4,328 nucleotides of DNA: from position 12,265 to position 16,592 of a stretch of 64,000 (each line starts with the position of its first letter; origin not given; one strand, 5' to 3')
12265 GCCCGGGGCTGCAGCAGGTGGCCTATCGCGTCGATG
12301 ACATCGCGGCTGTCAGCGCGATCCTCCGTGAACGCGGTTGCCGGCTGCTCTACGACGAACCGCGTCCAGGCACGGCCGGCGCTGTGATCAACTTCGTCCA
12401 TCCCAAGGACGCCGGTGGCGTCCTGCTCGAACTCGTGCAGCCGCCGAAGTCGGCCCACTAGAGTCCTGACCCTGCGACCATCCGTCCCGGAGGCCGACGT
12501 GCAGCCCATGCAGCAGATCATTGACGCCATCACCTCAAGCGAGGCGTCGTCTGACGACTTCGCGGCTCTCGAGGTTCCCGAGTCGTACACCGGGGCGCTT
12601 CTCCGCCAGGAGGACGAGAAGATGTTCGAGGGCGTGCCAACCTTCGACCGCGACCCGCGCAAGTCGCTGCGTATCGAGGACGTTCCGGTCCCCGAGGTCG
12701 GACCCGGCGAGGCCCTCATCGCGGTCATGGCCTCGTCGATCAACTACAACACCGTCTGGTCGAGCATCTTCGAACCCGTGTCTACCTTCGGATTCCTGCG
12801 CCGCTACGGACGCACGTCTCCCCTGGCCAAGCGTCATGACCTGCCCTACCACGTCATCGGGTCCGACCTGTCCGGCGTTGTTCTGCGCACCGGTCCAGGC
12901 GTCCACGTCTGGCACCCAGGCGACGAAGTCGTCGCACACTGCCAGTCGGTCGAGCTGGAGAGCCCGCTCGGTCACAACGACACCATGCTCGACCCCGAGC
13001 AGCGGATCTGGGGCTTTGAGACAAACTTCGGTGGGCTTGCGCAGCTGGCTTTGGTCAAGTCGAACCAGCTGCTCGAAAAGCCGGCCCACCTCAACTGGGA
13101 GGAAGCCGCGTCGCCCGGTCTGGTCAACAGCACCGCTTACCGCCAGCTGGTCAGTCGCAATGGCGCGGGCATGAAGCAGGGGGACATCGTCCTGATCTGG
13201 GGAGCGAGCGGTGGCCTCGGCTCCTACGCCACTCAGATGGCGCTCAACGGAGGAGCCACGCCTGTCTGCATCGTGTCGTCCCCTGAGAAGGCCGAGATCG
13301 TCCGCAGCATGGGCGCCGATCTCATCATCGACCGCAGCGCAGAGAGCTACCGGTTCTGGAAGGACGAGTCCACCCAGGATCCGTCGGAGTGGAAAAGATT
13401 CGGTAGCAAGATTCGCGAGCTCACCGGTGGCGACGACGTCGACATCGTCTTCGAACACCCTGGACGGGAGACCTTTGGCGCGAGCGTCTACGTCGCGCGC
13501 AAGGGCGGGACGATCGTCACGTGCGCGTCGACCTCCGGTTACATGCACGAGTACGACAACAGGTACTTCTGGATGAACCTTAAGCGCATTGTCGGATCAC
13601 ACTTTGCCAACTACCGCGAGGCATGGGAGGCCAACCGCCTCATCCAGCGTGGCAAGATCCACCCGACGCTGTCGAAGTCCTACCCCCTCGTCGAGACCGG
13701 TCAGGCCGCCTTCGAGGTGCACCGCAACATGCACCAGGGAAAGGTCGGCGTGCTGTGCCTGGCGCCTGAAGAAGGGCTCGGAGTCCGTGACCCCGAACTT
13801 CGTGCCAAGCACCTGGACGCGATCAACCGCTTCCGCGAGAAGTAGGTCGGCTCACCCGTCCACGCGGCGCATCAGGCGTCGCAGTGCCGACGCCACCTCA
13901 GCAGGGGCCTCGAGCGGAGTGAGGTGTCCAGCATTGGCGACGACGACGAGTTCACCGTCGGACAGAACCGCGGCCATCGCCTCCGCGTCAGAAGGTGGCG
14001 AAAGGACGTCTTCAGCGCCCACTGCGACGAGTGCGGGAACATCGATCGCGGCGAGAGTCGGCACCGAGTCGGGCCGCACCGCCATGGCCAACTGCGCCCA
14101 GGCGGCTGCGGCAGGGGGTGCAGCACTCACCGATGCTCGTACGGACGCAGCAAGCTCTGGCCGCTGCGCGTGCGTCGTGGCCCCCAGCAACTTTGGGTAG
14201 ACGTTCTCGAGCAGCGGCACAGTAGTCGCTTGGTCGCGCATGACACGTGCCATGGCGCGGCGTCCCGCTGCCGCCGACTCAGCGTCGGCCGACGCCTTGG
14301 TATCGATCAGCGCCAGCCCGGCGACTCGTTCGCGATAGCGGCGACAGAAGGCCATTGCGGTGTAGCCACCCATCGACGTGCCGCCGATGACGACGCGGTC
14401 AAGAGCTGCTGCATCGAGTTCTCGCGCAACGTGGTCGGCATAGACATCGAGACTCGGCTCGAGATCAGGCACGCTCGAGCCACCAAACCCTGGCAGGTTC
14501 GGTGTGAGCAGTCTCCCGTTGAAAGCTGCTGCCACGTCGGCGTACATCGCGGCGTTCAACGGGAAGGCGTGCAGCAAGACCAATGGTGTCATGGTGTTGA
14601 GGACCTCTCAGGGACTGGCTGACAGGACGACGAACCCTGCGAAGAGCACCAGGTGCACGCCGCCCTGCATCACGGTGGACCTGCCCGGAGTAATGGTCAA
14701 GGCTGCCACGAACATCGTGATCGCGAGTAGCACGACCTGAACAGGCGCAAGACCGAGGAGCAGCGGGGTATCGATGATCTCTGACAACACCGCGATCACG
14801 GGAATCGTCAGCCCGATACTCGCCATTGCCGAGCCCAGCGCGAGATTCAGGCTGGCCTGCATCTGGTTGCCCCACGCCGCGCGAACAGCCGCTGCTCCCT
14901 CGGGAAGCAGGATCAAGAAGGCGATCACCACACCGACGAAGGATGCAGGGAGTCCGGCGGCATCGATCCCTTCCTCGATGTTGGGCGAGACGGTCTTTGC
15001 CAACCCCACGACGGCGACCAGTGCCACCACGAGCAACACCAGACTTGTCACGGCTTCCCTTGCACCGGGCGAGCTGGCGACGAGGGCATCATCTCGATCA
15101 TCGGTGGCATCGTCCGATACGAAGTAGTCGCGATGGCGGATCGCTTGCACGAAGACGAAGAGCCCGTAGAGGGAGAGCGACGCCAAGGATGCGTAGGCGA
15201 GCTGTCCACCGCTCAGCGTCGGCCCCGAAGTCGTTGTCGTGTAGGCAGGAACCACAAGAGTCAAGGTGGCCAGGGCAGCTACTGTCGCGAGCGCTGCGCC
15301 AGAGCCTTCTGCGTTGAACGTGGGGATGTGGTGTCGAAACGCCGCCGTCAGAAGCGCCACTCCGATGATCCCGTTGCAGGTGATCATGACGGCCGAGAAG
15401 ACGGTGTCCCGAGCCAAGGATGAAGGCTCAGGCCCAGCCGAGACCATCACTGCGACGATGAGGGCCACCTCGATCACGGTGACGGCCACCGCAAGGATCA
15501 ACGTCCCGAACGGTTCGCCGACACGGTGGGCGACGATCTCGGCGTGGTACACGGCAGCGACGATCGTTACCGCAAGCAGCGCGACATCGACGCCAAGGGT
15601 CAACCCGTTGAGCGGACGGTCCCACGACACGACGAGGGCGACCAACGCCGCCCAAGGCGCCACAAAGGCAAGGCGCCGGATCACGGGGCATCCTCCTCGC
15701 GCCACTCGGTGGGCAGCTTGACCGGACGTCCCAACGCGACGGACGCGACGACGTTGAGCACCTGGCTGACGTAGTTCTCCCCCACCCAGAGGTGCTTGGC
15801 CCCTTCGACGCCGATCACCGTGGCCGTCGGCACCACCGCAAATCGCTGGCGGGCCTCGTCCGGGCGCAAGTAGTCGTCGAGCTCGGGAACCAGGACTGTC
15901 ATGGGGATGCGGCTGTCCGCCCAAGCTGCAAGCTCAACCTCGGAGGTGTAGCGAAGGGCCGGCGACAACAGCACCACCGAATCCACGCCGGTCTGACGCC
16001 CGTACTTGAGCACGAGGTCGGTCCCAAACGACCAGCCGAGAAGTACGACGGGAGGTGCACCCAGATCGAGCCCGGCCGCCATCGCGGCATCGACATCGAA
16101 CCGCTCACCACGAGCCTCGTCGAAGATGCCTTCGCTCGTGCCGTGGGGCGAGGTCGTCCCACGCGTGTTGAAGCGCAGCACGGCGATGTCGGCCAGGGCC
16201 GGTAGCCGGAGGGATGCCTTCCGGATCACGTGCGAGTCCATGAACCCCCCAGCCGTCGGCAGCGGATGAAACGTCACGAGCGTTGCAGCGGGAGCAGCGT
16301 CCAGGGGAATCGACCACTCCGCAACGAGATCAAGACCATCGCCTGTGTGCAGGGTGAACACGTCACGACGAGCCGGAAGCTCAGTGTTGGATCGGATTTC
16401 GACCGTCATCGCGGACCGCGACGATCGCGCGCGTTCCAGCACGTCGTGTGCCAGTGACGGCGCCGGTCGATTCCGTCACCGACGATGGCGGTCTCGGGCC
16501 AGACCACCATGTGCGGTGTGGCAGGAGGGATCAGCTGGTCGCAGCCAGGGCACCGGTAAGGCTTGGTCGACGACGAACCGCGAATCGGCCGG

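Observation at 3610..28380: Unusual concentration of adenosylcobalamin-dependent acyl-CoA mutase machinery and ethylmalonyl-CoA pathway genes threaded through a housekeeping region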

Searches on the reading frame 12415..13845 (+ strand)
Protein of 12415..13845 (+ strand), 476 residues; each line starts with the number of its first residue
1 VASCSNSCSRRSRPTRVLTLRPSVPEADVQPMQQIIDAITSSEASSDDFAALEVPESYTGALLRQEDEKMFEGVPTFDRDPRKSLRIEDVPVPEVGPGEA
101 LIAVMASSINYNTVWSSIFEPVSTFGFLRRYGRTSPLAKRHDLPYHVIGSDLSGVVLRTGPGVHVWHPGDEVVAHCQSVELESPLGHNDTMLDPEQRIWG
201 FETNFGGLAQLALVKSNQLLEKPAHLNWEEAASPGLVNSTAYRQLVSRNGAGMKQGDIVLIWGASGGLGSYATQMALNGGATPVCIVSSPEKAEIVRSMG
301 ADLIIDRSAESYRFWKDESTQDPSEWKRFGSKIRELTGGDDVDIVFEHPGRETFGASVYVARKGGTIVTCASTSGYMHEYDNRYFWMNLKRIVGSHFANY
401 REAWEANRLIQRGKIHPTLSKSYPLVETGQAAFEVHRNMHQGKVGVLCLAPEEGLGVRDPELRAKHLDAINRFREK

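Call 3: search_protein_families(library=ncbifam, proteins=[window:12415-13845:+])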
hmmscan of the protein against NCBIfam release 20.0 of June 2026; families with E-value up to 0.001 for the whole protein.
window:12415-13845:+ (476 aa): 20 families
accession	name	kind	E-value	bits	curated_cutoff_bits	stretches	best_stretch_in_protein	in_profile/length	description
TIGR01751.1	crot-CoA-red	equivalog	1.8e-177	590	378.55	1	64-459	4-398/398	crotonyl-CoA carboxylase/reductase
TIGR02824.1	quinone_pig3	subfamily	1.1e-29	103.5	296.8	1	204-444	90-321/325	putative NAD(P)H quinone oxidoreductase, PIG3 family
NF010344.0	PRK13771.1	subfamily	2.3e-26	92.6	349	2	82-309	10-215/334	putative alcohol dehydrogenase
NF041172.1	AcrlCoa_red_Thmprot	equivalog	2.3e-26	92.5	500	2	83-307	11-214/334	acryloyl-CoA reductase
TIGR02823.1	oxido_YhdH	subfamily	1.3e-15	57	297.25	1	203-310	92-200/324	acrylyl-CoA reductase family protein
TIGR02817.1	adh_fam_1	subfamily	1.6e-15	57.4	284.05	1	185-309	73-203/336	zinc-binding alcohol dehydrogenase family protein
NF008024.0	PRK10754.1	subfamily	1.3e-13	50.7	348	1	189-377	76-245/327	NADPH:quinone reductase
NF051456.1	acrylyl_AcuI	equivalog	6e-13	48.3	440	1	199-309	88-200/325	acrylyl-CoA reductase (NADPH)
NF041097.1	keto_inos_dh_IolM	equivalog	1.3e-12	47.1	450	1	84-438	39-379/389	scyllo-inosose 3-dehydrogenase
TIGR03201.1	dearomat_had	equivalog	1.3e-11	44.2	338.65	1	141-316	51-226/349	6-hydroxycyclohex-1-ene-1-carbonyl-CoA dehydrogenase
TIGR00692.1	tdh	equivalog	4.1e-11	42.5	458.35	1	80-444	6-336/340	L-threonine 3-dehydrogenase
NF006940.0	PRK09422.1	equivalog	1.1e-09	37.7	344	1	146-437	54-324/338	alcohol dehydrogenase AdhP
NF003808.0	PRK05396.1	equivalog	1.2e-08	34.3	380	1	146-444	59-336/341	L-threonine 3-dehydrogenase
TIGR03989.1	Rxyl_3153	subfamily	4.1e-08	32.9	440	1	205-410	138-328/370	NDMA-dependent alcohol dehydrogenase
TIGR03451.1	mycoS_dep_FDH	equivalog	3.7e-07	29.3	512.9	0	234-370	154-275/358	S-(hydroxymethyl)mycothiol dehydrogenase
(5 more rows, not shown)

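Call 43: search_solved_structures(query=window:12499-13845:+, show_alignments=3, max_evalue=1e-30)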
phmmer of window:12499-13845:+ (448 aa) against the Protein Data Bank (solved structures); distinct sequences matched with E-value up to 1e-30: 10.
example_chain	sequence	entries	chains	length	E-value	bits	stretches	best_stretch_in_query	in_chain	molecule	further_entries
3hzz_A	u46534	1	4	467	1.8e-251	837.5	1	4-447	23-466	Crotonyl CoA reductase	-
6owe_A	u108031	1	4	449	2.2e-249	830.7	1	3-447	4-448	Crotonyl-CoA carboxylase/reductase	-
6na4_A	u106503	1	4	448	2.6e-249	830.4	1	3-446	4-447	Putative crotonyl-CoA reductase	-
6na3_A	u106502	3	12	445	4.8e-249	829.5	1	4-446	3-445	Putative crotonyl-CoA reductase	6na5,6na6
3krt_A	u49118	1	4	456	2.2e-247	824.1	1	5-447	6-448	Crotonyl CoA reductase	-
4a0s_A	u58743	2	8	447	9.2e-151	505.6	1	16-438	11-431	OCTENOYL-COA REDUCTASE/CARBOXYLASE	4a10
4gi2_A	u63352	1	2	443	3.1e-81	276.4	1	52-439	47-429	Crotonyl-CoA carboxylase/reductase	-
9kva_A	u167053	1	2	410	2.9e-72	246.9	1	42-416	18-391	Putative crotonyl-CoA reductase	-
4y0k_A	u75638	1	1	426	1.6e-69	237.8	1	53-422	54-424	AntE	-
4y1b_A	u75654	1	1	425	3.4e-69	236.8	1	53-419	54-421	AntE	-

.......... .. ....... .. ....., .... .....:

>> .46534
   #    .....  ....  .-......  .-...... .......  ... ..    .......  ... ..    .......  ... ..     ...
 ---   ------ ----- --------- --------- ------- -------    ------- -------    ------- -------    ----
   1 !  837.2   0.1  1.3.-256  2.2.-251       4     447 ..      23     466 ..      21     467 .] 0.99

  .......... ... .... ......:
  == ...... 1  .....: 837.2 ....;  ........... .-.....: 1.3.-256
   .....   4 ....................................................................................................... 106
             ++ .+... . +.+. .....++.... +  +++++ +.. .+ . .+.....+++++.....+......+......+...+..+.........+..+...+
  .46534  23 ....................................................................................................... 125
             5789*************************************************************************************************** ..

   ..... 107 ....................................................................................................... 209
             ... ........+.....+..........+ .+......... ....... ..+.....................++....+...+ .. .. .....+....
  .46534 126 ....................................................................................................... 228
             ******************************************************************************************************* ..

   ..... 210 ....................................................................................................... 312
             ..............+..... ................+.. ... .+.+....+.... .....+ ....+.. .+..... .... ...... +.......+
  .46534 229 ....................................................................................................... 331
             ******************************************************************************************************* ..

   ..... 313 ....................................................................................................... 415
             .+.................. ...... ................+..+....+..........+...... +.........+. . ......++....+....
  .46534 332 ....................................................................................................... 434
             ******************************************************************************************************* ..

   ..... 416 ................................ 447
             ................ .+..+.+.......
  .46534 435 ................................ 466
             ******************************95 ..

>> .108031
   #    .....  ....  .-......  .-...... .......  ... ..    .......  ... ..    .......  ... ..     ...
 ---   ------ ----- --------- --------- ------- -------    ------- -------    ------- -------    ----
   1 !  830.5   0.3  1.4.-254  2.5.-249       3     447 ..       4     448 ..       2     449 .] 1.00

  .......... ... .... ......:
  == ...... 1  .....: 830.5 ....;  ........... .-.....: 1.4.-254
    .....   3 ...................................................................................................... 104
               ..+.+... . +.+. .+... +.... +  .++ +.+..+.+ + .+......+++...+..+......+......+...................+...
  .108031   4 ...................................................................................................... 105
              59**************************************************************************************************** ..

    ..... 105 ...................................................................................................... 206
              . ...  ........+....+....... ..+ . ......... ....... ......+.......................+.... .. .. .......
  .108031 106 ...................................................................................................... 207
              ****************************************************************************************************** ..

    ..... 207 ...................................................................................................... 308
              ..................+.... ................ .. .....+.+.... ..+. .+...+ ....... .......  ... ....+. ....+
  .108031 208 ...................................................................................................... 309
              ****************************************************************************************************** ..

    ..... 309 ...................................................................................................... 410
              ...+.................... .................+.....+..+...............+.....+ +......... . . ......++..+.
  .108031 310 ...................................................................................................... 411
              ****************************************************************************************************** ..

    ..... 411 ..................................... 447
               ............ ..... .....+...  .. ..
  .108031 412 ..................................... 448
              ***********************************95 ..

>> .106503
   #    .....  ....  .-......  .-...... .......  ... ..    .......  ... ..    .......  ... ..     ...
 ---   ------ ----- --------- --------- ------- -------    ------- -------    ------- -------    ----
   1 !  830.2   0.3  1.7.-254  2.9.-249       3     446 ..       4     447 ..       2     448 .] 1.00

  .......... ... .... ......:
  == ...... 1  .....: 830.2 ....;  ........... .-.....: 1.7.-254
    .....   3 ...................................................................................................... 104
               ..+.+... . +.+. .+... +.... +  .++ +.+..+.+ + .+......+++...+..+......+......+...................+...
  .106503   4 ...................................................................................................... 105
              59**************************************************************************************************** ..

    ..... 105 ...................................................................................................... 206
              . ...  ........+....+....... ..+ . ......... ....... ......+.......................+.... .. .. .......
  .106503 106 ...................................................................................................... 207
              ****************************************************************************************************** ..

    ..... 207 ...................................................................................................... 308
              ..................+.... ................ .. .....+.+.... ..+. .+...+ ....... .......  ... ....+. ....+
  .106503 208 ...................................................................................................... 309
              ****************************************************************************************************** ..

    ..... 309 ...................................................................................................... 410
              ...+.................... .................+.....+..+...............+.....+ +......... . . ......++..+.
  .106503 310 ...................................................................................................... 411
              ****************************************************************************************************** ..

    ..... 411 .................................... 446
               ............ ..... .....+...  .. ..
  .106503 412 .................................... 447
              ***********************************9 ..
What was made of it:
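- On Crotonyl-CoA carboxylase/reductase: It scores 830-838 bits over the full length against 3HZZ, 6OWE and 6NA3 (call 43).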

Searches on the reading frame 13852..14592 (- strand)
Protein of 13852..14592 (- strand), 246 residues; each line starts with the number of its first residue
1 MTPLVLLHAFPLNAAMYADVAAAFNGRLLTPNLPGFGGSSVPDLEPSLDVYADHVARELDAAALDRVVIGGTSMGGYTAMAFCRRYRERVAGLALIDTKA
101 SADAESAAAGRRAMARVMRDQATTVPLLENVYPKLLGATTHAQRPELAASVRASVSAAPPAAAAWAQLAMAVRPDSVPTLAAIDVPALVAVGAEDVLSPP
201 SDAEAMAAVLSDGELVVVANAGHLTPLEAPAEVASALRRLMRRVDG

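Call 4: search_protein_families(library=ncbifam, proteins=[window:13852-14592:-])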
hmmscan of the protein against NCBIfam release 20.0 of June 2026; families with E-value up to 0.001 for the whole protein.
window:13852-14592:- (246 aa): 28 families (the best 25 are shown)
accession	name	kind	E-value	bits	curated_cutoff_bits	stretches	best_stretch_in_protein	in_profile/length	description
NF051488.1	bifunc_PcaDC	exception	2.3e-33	115.9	390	1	3-242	14-251/375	bifunctional 3-oxoadipate enol-lactonase/4-carboxymuconolactone decarboxylase PcaDC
TIGR02427.1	protocat_pcaD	equivalog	1e-28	100.4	255.85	1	4-241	16-250/251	3-oxoadipate enol-lactonase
NF051487.1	bifunc_PcaCD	exception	2.9e-23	82.7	430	1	3-242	174-412/413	bifunctional 4-carboxymuconolactone decarboxylase/3-oxoadipate enol-lactonase PcaCD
NF011457.0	PRK14875.1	equivalog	1.2e-16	60.6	307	1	2-242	133-370/372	acetoin dehydrogenase dihydrolipoyllysine-residue acetyltransferase subunit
TIGR03695.1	menH_SHCHC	equivalog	9.1e-15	54.8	208.55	1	2-241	3-251/252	2-succinyl-6-hydroxy-2,4-cyclohexadiene-1-carboxylate synthase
TIGR01738.1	bioH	equivalog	3.8e-14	52.9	206.95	1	4-240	7-244/245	pimeloyl-ACP methyl ester esterase BioH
NF002938.0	PRK03592.1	equivalog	2e-12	47.1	241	1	2-124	31-156/298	haloalkane dehalogenase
NF050089.1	i_nPHAscl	equivalog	3.9e-11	42.6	300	1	27-99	46-118/288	intracellular short-chain-length polyhydroxyalkanoate depolymerase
TIGR02240.1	PHA_depoly_arom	equivalog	5.4e-11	42.4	250.6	1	28-235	54-257/276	poly(3-hydroxyalkanoate) depolymerase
NF002873.0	PRK03204.1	equivalog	1.8e-10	40.6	466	1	3-238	36-282/286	haloalkane dehalogenase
TIGR01250.1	pro_imino_pep_2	subfamily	1.1e-08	35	167.65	1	179-238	226-284/288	proline iminopeptidase-family hydrolase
NF052610.1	macro_16_ester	equivalog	1.7e-08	34.1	420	1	51-228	80-267/281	alpha/beta fold macrolide esterase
NF045948.1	ProImpepThrmp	equivalog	1.1e-07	31.7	500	0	179-242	226-288/291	proline iminopeptidase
TIGR03611.1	RutD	equivalog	1.7e-07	30.8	238.5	1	46-239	61-253/258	pyrimidine utilization protein D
NF045632.1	hydroxlase_HsaD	equivalog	1.8e-07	30.4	400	1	26-234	64-281/290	4,5:9,10-diseco-3-hydroxy-5,9,17-trioxoandrosta-1(10),2-diene-4-oate hydrolase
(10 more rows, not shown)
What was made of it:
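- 13852..14592 (-): Alpha/beta hydrolase conserved inside the block between dblHbd and ccr. Matches PcaD-like families (call 4).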

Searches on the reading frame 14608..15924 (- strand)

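Call 4: search_protein_families(library=ncbifam, proteins=[window:14608-15924:-])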
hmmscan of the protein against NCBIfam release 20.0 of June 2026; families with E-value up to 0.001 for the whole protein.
window:14608-15924:- (438 aa): 3 families
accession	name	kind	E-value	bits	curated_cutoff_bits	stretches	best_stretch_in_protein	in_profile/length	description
TIGR00846.1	caca2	superfamily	3.1e-63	213.8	317.45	1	87-434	20-370/372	calcium/proton exchanger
NF007895.0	PRK10599.1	equivalog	1.2e-54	185.8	505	1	88-433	18-362/366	sodium-potassium/proton antiporter ChaA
TIGR00378.1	cax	equivalog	2.4e-12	46.7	211.15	1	113-428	23-341/349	calcium/proton exchanger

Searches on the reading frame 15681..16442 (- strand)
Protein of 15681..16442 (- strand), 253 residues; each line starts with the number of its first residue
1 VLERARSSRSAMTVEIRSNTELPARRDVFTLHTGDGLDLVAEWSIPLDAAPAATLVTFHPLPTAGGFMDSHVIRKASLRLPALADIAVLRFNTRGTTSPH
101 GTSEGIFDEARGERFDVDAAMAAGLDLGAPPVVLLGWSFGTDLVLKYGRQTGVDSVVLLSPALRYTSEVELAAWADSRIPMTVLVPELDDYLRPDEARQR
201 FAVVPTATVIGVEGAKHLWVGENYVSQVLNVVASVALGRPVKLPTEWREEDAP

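Call 8: search_protein_families(library=pfam, proteins=[window:15681-16442:-])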
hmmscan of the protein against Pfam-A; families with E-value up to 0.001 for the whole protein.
window:15681-16442:- (253 aa): 1 family
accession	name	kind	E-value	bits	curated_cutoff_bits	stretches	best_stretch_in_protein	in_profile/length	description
PF12697.13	Abhydrolase_6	-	0.00015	22.9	26.3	0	81-161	23-93/217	Alpha/beta hydrolase family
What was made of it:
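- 15681..16442 (-): Second alpha/beta hydrolase-like gene conserved next to dblHbd. Weak Abhydrolase_6 match (call 8).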
